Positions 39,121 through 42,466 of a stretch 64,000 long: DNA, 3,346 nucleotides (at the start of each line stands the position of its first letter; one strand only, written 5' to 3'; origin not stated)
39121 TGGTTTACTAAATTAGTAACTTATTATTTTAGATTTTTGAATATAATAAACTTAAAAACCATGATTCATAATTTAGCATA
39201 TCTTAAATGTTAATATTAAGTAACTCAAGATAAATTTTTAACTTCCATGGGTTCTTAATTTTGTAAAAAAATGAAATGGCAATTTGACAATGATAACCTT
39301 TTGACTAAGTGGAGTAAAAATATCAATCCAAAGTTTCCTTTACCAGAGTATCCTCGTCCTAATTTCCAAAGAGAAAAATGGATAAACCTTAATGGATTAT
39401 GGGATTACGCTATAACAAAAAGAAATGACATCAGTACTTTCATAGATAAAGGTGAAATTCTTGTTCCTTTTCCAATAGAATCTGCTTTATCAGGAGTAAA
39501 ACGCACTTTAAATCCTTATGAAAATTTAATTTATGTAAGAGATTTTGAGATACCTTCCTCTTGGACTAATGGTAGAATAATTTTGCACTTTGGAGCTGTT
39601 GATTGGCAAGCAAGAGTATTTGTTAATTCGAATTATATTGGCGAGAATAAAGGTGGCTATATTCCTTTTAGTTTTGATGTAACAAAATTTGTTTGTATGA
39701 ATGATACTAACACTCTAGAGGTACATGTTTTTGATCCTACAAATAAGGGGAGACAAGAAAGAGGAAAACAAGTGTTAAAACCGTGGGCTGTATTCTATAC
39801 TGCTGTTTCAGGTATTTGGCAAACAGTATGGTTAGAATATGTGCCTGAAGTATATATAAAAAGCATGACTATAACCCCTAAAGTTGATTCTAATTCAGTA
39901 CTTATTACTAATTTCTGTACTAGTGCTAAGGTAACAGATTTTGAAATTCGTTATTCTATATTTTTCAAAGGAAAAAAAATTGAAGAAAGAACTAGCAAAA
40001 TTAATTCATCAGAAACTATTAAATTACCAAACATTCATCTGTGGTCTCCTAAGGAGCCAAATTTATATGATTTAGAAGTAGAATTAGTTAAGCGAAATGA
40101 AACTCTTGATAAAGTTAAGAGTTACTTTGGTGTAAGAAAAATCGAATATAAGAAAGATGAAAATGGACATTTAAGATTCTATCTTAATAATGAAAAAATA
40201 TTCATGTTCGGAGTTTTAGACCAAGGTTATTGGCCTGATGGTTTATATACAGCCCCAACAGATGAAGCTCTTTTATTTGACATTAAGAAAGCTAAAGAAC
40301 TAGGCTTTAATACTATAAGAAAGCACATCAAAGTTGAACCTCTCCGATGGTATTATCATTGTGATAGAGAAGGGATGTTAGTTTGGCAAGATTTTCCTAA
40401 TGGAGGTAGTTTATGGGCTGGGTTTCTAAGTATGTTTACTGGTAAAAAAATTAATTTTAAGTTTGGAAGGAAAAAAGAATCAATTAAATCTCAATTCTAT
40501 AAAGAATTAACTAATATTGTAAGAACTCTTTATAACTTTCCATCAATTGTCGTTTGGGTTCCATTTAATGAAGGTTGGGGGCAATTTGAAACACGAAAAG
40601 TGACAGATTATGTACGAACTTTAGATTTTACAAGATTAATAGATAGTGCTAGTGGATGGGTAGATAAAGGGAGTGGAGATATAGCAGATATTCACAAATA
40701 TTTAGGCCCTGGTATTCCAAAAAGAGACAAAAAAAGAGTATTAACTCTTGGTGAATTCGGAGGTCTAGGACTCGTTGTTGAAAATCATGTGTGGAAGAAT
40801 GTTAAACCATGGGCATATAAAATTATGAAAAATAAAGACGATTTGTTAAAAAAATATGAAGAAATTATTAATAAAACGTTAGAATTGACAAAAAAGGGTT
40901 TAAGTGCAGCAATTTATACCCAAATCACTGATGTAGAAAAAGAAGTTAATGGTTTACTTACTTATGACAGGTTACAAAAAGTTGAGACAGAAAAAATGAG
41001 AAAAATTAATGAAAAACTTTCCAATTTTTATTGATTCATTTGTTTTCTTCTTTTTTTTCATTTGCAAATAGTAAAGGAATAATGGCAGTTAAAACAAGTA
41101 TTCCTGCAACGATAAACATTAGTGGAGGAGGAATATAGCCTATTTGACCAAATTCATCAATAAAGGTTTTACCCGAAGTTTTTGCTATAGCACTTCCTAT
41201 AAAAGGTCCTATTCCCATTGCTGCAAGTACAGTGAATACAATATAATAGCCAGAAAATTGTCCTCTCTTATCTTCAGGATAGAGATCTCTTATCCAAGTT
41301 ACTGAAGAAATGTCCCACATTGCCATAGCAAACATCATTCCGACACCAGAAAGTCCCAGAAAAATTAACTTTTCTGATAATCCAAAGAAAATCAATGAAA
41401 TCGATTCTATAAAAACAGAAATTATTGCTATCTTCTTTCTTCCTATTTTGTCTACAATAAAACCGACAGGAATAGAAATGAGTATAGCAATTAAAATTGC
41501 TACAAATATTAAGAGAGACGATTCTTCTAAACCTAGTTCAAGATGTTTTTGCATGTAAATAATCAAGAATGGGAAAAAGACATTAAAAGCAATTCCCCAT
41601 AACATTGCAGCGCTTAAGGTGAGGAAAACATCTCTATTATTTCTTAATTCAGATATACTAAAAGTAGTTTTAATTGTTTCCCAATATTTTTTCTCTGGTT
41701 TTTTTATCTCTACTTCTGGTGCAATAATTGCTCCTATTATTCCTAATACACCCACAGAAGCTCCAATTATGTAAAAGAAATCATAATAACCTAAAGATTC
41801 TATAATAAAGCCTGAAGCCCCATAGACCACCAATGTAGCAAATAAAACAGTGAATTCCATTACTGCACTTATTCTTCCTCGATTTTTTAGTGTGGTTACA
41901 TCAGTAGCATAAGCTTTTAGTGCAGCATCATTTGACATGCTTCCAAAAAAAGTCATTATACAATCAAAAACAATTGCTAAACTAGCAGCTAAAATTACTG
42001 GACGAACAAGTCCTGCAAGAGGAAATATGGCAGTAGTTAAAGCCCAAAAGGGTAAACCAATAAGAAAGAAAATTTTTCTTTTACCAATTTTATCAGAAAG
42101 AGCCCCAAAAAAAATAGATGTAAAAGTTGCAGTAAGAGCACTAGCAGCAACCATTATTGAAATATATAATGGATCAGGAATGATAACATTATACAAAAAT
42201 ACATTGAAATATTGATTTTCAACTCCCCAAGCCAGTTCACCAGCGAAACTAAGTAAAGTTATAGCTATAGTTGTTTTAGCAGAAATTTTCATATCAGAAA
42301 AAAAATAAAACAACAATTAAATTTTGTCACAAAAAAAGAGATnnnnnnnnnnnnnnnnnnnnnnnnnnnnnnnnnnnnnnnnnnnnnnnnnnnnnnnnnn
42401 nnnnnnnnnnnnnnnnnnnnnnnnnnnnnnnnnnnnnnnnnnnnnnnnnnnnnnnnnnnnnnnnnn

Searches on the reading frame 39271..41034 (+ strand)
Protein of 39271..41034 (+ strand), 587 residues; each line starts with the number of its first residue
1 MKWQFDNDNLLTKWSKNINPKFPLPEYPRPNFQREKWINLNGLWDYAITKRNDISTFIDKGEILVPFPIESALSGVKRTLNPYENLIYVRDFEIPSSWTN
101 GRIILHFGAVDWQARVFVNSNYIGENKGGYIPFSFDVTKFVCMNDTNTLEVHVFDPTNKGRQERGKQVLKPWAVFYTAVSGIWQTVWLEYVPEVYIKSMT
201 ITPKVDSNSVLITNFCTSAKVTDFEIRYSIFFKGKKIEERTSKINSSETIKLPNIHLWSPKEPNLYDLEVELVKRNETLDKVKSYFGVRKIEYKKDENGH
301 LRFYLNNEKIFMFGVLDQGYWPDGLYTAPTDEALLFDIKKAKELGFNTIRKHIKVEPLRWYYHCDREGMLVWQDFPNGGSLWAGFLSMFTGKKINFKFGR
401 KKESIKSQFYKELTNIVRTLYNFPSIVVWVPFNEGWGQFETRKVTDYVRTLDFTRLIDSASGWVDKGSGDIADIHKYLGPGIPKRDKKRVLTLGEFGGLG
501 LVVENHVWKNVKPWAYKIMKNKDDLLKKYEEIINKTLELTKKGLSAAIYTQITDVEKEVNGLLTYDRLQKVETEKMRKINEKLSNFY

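Call 3: search_protein_families(library=pfam, proteins=[window:39271-41034:+], max_evalue=0.01)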
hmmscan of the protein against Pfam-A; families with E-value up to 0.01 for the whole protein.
window:39271-41034:+ (587 aa): 4 families
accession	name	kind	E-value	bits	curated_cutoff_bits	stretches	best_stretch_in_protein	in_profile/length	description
PF02837.24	Glyco_hydro_2_N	-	7.8e-16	58.9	28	1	78-188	61-165/169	Glycosyl hydrolases family 2, sugar binding domain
PF00703.27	Glyco_hydro_2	-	1.9e-14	54.8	23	1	194-289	1-109/109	Glycosyl hydrolases family 2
PF22666.2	Glyco_hydro_2_N2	-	3.9e-11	43.7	27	1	84-172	48-135/167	Glycosyl hydrolase 2 galactose-binding domain-like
PF02836.23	Glyco_hydro_2_C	-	6.3e-09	35.8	21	1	303-462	8-163/302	Glycosyl hydrolases family 2, TIM barrel domain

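Call 4: search_protein_families(library=ncbifam, proteins=[window:39271-41034:+], max_evalue=0.01)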
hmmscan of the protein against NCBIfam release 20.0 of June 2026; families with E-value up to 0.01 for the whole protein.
window:39271-41034:+ (587 aa): 12 families
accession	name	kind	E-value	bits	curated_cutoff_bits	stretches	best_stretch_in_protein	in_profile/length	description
NF007538.0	PRK10150.1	equivalog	7e-39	133.6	544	1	36-439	11-425/607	beta-glucuronidase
NF041462.1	GalA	equivalog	8.5e-36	123.4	900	1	29-373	38-368/763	beta-galactosidase GalA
NF052611.1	beta_gal_Bga2A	equivalog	1.3e-33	116.1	999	1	87-474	116-498/1007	beta-galactosidase, LacZ type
NF050095.1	BetGlucuronLacZ4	equivalog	7.3e-30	103.6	950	2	201-436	188-409/666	beta-glucuronidase LacZ4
NF007666.0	PRK10340.1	equivalog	2.2e-26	92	1284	1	66-458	96-473/1030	beta-galactosidase subunit alpha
NF049891.1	Bet1-4galacdseBT4156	equivalog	7.6e-26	90.2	1700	1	84-447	77-421/946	exo-beta-1,4-galactosidase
NF049890.1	Bet1-4galacdseBT4151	equivalog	1.4e-22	79.5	1500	1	87-456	110-473/952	exo-beta-1,4-galactosidase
NF007074.0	PRK09525.1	subfamily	2.9e-22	78.3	1221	1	87-471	123-499/1027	beta-galactosidase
NF049877.1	GlucurArabfur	equivalog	4.3e-22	77.6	1800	2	241-376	595-730/1400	beta-d-glucuronidase/beta-L-arabinofuranosidase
NF041463.1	GalB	equivalog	2.8e-21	75.1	900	1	29-460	92-511/869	beta-galactosidase GalB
NF041100.1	betagal_LacZ_Ttogales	equivalog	2.7e-19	68.4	2000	1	67-466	93-474/1090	beta-galactosidase LacZ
NF045579.1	rhamnoside_JR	domain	0.00083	19.5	50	1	88-154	44-109/123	glycosylhydrolase-like jelly roll fold domain-containing protein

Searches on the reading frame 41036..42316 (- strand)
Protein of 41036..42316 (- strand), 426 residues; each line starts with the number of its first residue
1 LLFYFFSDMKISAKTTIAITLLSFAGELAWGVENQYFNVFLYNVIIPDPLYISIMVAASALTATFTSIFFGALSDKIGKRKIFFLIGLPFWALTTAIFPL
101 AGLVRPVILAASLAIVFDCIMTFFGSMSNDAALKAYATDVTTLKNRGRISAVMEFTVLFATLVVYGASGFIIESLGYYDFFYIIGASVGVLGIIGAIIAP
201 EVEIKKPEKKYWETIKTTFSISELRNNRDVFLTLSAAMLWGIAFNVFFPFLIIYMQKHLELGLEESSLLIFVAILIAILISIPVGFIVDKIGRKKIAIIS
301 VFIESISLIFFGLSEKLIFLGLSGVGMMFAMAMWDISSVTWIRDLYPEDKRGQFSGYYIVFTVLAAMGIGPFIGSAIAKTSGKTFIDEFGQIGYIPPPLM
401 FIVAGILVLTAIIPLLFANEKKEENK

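Call 3: search_protein_families(library=pfam, proteins=[window:41036-42316:-], max_evalue=0.01)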
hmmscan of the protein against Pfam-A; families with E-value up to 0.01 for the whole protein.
window:41036-42316:- (426 aa): 4 families
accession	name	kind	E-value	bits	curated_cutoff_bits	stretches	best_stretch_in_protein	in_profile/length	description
PF07690.21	MFS_1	-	3.4e-41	141.8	33.4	2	47-278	29-252/347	Major Facilitator Superfamily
PF12832.13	MFS_1_like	-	2.2e-11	43.9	25.2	2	48-381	32-365/373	MFS_1 like family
PF00083.30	Sugar_tr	-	3.7e-09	36.4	22.3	2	14-205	254-443/452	Sugar (and other) transporter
PF13347.12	MFS_2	-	5.2e-07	29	27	1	34-304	17-299/427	MFS/sugar transport protein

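Call 4: search_protein_families(library=ncbifam, proteins=[window:41036-42316:-], max_evalue=0.01)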
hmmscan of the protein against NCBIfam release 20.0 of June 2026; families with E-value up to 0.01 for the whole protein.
window:41036-42316:- (426 aa): 18 families
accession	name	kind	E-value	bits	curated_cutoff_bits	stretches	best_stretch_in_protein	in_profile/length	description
TIGR00880.1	2_A_01_02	superfamily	1.9e-17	63.7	131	2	270-384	4-117/141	multidrug resistance protein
TIGR00883.1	2A0106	subfamily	1.4e-16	60.6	443.45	2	207-383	198-384/400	metabolite/H+ symporter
TIGR00893.1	2A0114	subfamily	1.4e-08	34.1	395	1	261-424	26-175/399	D-galactonate transporter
NF049980.1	SfMCT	equivalog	6.3e-07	28.4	320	1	255-380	28-153/378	L-lactate MFS transporter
NF012177.1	tet_MFS_42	exception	1.1e-06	28.2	850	1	238-381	7-151/411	tetracycline efflux MFS transporter Tet(42)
NF008867.0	PRK11902.1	equivalog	2.3e-06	26.8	656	1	77-205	78-201/419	muropeptide transporter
TIGR00886.1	2A0108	subfamily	3e-06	26.6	311.7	1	246-411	18-187/368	NarK family nitrate/nitrite MFS transporter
NF007472.0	PRK10054.1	equivalog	3.5e-06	26.3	582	1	228-375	7-153/395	efflux MFS transporter YdeE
NF008238.0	PRK11010.1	equivalog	3.8e-06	26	756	1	78-234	78-230/492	muropeptide MFS transporter AmpG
NF007710.0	PRK10406.1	subfamily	4.1e-05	22.9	550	0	205-300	219-315/432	MFS family transporter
TIGR00900.1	2A0121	subfamily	8e-05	22.1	319.6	1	48-379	32-361/364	H+ Antiporter protein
NF053757.1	BclibactTpBcbE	equivalog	0.0002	20.4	600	1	247-307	21-80/394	bacillibactin exporter BcbE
TIGR00899.1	2A0120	subfamily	0.00022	20.4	522.3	1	20-349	3-320/375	sugar efflux transporter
NF003024.0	PRK03893.1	subfamily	0.00035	19.5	604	1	241-360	34-152/497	sialate:H+ symport family MFS transporter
TIGR00710.1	efflux_Bcr_CflA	subfamily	0.00047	19.7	200.9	1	57-340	47-321/385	Bcr/CflA family efflux MFS transporter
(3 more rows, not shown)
